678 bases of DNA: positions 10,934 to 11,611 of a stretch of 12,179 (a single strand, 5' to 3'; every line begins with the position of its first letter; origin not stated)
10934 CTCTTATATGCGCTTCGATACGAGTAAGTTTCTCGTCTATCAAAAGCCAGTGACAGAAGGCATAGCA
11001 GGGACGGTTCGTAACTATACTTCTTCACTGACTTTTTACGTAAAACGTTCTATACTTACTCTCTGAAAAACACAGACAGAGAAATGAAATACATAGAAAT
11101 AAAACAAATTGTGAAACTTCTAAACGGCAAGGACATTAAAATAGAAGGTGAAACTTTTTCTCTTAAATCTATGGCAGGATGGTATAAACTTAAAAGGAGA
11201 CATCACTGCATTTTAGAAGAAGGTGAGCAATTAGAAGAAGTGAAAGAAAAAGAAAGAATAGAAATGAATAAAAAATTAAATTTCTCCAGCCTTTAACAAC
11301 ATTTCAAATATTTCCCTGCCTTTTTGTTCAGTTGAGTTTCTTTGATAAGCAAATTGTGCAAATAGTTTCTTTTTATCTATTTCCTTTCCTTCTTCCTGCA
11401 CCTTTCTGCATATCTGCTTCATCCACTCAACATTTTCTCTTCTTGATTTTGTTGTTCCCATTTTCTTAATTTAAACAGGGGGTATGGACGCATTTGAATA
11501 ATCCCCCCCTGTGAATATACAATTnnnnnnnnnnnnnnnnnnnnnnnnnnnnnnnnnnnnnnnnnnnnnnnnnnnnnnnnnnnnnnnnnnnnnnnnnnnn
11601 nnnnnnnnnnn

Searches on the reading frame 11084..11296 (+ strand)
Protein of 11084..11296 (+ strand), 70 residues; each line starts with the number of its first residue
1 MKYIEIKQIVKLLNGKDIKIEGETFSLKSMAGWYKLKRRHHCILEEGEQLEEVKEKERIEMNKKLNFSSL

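Call 45: search_protein_families(library=pfam, proteins=[window:11084-11296:+], max_evalue=1)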
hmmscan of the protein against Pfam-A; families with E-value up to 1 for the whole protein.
window:11084-11296:+ (70 aa): 1 family
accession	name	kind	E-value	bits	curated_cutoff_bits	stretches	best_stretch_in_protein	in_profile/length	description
PF19360.4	TadB_TadC_N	-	0.15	12.3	27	1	10-67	18-69/143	TadB/TadC N-terminal domain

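Call 46: search_protein_families(library=phrogs, proteins=[window:11084-11296:+], max_evalue=1)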
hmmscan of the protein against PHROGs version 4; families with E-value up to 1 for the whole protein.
window:11084-11296:+ (70 aa): 0 families

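Call 107: predict_structure(protein=window:11084-11296:+)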
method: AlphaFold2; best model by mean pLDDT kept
length: 70 residues; sequences in the alignment: 1
mean_pLDDT: 73.2   pTM: 0.45
mean pLDDT of the five models: 73.2, 65.2, 59.6, 58.1, 55.8
residues with pLDDT >= 90: 0; 70-90: 51; 50-70: 16; < 50: 3
segments of 3 or more residues with pLDDT < 50: none
pLDDT, mean of each block of 10 residues (from residue 1): 56 71 78 81 77 83 66
secondary structure, 60 per line:
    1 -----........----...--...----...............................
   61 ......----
elements in order: H6-13 E18-20 E23-25 H30-66

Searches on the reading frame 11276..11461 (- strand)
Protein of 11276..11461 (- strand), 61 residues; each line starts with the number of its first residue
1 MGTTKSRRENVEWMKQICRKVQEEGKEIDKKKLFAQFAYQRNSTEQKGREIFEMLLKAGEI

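Call 45: search_protein_families(library=pfam, proteins=[window:11276-11461:-], max_evalue=1)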
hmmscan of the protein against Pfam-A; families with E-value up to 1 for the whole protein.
window:11276-11461:- (61 aa): 2 families
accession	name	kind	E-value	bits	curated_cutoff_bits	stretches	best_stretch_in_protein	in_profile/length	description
PF07710.16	P53_tetramer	-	0.011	15.5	20.7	1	47-57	17-27/42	P53 tetramerisation motif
PF22011.2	DUF6931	-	0.17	12.4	27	1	7-59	24-76/145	Family of unknown function (DUF6931)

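Call 46: search_protein_families(library=phrogs, proteins=[window:11276-11461:-], max_evalue=1)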
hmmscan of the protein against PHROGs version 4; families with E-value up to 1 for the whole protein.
window:11276-11461:- (61 aa): 0 families

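Call 58: find_homologous_proteins(query=window:11276-11461:-, max_evalue=0.001)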
Query window:11276-11461:- (61 aa): 1 proteins with E <= 0.001 among 1 candidates.
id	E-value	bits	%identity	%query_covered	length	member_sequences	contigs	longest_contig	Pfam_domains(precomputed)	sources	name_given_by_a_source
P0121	5.5e-32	125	100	100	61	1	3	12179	-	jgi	-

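Call 98: predict_structure(protein=window:11276-11461:-)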
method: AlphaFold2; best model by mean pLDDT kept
length: 61 residues; sequences in the alignment: 1
mean_pLDDT: 89.2   pTM: 0.69
mean pLDDT of the five models: 89.2, 87.9, 87.1, 87.0, 75.5
residues with pLDDT >= 90: 48; 70-90: 8; 50-70: 4; < 50: 1
segments of 3 or more residues with pLDDT < 50: none
pLDDT, mean of each block of 10 residues (from residue 1): 71 93 92 94 93 93 85
secondary structure, 60 per line:
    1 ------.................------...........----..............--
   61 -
elements in order: H7-23 H30-40 H45-58

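Call 102: fold_search(model_id=the predicted structure, library=pdb)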
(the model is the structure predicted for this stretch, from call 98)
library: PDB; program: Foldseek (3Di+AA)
matches with E <= 10: 58; with E <= 0.001: 0
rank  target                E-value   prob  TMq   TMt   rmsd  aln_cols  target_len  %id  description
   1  8h7a_F                7.5e-01  0.94  0.62  0.51   2.4        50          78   16  Crystal structure of the dimer form KAT6A WH domain with its bound double stranded DNA (released 2023-01-18)
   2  8h7a_A                9.0e-01  0.92  0.63  0.51   2.4        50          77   16  Crystal structure of the dimer form KAT6A WH domain with its bound double stranded DNA (released 2023-01-18)
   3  7y43_A                1.5e+00  0.84  0.64  0.51   2.2        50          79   16  Crystal structure of the KAT6A WH domain and its bound double stranded DNA (released 2023-01-18)
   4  5cvi_B                2.1e+00  0.38  0.51  0.18   2.6        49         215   20  Structure of the manganese regulator SloR (released 2015-08-12)
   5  2ma3_MODEL_1_A        2.8e+00  0.66  0.70  0.51   3.6        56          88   21  NMR solution structure of the C-terminus of the minichromosome maintenance protein MCM from Methanothermobacte (released 2014-12-31)
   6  4czd_B                3.2e+00  0.28  0.47  0.21   3.9        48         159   25  Sirohaem decarboxylase AhbA/B - an enzyme with structural homology to the Lrp/AsnC transcription factor family that is (released 2014-06-11)
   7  9w4w                  4.1e+00  0.28  0.49  0.23   3.0        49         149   24  Structure of transcription factor in complex with L-Ile (released 2026-03-25)
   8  7fby                  4.1e+00  0.28  0.49  0.23   3.0        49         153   24  Crystal Structure of PH0140 from Pyrococcus horikosii OT3 (released 2022-07-20)
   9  4czd_D                4.6e+00  0.33  0.43  0.18   1.2        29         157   31  Sirohaem decarboxylase AhbA/B - an enzyme with structural homology to the Lrp/AsnC transcription factor family that is (released 2014-06-11)
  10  1g3t_B                4.9e+00  0.21  0.48  0.25   3.2        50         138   14  CYS102SER DTXR (released 2001-10-25)
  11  2ev0_A                5.2e+00  0.21  0.50  0.26   3.1        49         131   14  Bacillus subtilis manganese transport regulator (MNTR) bound to cadmium (released 2006-03-07)
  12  4fcy_A                5.2e+00  0.21  0.53  0.10   2.7        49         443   18  Crystal structure of the bacteriophage Mu transpososome (released 2012-11-07)
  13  3fbl                  5.2e+00  0.20  0.49  0.39   3.5        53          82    9  Crystal structure of ORF132 of the archaeal virus Acidianus Filamentous Virus 1 (AFV1) (released 2009-11-10)
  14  1bi2_B                5.5e+00  0.20  0.48  0.25   3.2        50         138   14  STRUCTURE OF APO-AND HOLO-DIPHTHERIA TOXIN REPRESSOR (released 1999-06-22)
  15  6lui_A                5.8e+00  0.44  0.65  0.57   1.9        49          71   12  Crystal structure of the SAMD1 WH domain and DNA complex (released 2021-02-03)
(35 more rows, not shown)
